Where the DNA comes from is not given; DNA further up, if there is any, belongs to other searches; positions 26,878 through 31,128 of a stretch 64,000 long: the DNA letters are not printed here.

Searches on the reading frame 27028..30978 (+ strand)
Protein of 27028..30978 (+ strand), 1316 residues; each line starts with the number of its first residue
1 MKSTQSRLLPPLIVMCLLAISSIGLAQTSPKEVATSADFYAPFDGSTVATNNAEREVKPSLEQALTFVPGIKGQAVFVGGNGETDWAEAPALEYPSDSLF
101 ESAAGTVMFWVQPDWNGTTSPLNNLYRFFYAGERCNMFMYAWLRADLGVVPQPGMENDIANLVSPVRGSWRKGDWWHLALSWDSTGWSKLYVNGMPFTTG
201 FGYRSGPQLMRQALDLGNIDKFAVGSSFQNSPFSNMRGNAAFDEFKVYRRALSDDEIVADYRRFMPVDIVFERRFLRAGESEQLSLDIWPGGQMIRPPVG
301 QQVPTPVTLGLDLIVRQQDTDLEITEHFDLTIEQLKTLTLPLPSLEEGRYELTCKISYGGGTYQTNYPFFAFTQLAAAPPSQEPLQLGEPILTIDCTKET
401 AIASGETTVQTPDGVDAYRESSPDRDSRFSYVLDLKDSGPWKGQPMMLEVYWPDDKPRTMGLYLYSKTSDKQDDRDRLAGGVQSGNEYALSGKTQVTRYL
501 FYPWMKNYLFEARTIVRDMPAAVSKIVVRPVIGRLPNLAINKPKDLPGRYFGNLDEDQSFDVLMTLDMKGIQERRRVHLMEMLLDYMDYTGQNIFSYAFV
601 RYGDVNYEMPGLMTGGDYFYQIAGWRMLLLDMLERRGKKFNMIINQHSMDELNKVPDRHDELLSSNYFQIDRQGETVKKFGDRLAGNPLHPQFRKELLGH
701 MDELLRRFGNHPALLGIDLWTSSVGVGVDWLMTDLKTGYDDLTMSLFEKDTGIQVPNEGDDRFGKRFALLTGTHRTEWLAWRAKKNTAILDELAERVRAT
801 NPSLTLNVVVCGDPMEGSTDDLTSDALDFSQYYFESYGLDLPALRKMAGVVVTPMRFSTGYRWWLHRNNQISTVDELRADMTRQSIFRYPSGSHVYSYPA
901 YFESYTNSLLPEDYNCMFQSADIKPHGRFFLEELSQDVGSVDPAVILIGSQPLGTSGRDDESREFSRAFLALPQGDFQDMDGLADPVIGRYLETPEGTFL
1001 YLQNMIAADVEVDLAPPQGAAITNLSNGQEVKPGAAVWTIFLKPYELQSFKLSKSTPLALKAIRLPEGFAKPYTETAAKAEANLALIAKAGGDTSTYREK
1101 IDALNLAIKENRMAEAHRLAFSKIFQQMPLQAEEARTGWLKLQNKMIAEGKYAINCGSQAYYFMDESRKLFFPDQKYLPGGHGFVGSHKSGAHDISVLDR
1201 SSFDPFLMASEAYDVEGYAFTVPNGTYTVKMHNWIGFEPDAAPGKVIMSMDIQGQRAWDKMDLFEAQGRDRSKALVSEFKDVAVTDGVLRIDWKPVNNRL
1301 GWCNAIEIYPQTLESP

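Call 13: search_protein_families(library=pfam, proteins=[window:27028-30978:+], max_evalue=0.001)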
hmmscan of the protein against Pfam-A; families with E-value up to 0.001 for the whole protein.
window:27028-30978:+ (1316 aa): 3 families
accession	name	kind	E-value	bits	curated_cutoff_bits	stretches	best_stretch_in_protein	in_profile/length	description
PF13385.13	Laminin_G_3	-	2.5e-10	41.1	27.6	1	95-257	10-150/151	Concanavalin A-like lectin/glucanases superfamily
PF11721.14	Malectin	-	1.9e-07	31.7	23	1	1152-1294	3-140/163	Malectin domain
PF02638.21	GHL10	-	5.7e-06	26.1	27.9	1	669-827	111-245/311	Glycosyl hydrolase-like 10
